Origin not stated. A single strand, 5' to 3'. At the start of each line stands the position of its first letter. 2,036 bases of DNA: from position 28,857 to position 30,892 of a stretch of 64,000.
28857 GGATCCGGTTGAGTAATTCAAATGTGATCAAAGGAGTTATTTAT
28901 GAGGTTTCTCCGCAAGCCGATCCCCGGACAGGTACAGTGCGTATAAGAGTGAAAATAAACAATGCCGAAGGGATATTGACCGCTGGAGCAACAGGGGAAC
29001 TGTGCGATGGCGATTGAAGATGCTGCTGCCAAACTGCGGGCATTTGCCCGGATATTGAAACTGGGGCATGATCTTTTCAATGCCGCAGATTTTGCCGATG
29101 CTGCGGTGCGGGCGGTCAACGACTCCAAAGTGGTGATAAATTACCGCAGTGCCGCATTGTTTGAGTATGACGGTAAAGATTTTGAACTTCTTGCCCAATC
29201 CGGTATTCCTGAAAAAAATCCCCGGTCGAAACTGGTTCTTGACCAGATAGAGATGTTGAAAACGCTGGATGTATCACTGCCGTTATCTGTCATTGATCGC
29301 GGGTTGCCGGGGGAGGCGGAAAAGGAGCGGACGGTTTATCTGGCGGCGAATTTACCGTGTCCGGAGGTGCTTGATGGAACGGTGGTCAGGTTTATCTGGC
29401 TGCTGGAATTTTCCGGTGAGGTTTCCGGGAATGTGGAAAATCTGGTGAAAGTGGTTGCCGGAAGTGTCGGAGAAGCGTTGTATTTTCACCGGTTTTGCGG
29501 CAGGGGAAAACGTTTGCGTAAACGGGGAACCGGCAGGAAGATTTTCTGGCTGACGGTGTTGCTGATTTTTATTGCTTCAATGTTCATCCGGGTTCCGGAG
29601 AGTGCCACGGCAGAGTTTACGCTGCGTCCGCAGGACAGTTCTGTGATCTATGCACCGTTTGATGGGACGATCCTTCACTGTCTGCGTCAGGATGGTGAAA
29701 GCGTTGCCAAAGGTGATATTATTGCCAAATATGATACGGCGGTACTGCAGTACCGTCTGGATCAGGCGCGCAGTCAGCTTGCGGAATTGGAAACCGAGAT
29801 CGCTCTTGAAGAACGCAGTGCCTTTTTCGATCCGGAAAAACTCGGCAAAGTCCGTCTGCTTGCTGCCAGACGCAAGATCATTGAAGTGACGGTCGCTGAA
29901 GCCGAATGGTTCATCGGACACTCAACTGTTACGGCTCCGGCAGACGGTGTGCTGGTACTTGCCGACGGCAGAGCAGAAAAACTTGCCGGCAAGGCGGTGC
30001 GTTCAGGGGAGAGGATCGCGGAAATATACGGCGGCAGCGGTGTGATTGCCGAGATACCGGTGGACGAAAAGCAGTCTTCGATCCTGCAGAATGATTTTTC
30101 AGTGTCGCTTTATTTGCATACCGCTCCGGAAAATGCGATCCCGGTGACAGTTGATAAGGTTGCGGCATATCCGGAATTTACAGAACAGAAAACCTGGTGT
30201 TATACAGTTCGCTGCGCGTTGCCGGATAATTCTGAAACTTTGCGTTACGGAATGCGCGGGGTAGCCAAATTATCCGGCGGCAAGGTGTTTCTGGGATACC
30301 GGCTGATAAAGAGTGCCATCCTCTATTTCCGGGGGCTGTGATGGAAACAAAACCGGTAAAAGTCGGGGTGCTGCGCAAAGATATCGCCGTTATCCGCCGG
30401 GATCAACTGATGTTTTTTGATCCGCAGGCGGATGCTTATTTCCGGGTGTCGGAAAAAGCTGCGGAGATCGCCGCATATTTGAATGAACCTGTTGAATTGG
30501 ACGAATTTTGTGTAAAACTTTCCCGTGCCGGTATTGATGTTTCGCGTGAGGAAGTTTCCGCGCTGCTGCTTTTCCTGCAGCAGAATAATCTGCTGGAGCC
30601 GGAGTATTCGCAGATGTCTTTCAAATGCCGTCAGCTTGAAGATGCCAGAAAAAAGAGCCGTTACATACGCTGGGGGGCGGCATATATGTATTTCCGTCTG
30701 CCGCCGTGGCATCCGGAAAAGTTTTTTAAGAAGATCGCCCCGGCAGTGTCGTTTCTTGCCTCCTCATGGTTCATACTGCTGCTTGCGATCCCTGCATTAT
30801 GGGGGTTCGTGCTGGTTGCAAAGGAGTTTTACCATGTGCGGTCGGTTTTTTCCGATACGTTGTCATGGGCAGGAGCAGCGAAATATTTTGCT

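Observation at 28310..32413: GAF-like / PqqD-like / M50-protease membrane-fusion triad welded onto the 3' end of a T1SS-adhesin operon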

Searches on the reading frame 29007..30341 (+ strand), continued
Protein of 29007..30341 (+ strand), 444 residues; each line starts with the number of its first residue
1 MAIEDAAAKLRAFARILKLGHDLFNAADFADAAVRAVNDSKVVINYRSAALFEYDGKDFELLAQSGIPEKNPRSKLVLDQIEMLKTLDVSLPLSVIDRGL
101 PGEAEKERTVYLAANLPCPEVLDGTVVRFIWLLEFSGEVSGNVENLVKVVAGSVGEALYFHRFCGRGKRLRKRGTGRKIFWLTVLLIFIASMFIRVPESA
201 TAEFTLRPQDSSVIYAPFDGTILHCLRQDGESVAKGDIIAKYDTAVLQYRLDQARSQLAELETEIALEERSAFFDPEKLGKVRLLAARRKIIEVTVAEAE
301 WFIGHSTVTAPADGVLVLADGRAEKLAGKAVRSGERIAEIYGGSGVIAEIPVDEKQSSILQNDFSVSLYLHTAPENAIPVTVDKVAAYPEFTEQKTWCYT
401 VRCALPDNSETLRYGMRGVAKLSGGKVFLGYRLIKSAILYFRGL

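Call 78: search_solved_structures(query=A2, max_evalue=0.01)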
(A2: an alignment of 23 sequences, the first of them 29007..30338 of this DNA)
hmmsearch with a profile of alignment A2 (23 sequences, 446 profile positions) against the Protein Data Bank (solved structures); distinct sequences matched with E-value up to 0.01: 36.
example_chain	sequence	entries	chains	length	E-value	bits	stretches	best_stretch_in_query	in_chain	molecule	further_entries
9qgy_G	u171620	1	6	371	5.2e-10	42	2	257-418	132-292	Macrolide export protein MacA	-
4dk1_A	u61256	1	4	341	1.7e-08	37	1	198-389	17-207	Putative MacA, Multidrug resistance protein mexA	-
6vej_P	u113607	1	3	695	5.2e-08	35.4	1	220-390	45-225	Probable Resistance-Nodulation-Cell Division (RND) efflux membrane fusion protein,Probable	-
5nik_D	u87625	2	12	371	5.5e-08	35.3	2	257-418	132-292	Macrolide export protein MacA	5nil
7b9k_A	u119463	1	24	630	9.8e-08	34.5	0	193-256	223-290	Dihydrolipoyllysine-residue acetyltransferase component of pyruvate dehydrogenase complex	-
4dk0_A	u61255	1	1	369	2.5e-07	33.1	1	198-272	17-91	Putative MacA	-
3fpp_A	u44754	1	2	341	2.7e-07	33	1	257-418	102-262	Macrolide-specific efflux protein macA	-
20yy_D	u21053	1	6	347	2.2e-06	30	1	221-403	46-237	Multidrug efflux RND transporter periplasmic adaptor subunit MexJ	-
9j3d_D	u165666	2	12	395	1.2e-05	27.5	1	207-319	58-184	RND efflux system, MexC-like protein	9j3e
4l8j_A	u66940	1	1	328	7.7e-05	24.9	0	212-250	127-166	Putative efflux transporter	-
1dcz_A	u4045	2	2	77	0.00014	24.1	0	216-250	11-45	TRANSCARBOXYLASE 1.3S SUBUNIT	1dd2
1o78_A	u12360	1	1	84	0.00016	23.8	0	216-250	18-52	BIOTIN CARBOXYL CARRIER PROTEIN OF METHYLMALONYL-COA CARBOXYL-TRANSFERASE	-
5nen_A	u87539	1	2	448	0.00025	23.2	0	210-255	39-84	Lipase C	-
2k7v_A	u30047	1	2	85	0.00031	22.9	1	192-249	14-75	Dihydrolipoyllysine-residue acetyltransferase component of pyruvate dehydrogenase complex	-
1qjo_A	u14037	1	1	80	0.0007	21.8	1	193-247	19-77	DIHYDROLIPOAMIDE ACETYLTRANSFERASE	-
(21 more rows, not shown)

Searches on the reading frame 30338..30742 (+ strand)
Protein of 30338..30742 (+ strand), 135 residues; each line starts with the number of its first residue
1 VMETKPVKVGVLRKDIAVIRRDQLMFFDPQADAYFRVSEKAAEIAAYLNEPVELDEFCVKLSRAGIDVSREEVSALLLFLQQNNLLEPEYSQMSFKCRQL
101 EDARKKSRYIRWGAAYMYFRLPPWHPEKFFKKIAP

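Call 6: search_protein_families(library=pfam, proteins=[window:30338-30742:+], max_evalue=10)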
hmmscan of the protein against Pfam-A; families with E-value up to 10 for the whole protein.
seq(135 aa): 1 family
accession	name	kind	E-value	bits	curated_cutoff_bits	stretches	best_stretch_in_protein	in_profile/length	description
PF00817.25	IMS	-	0.047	14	23.2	1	7-63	46-105/148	impB/mucB/samB family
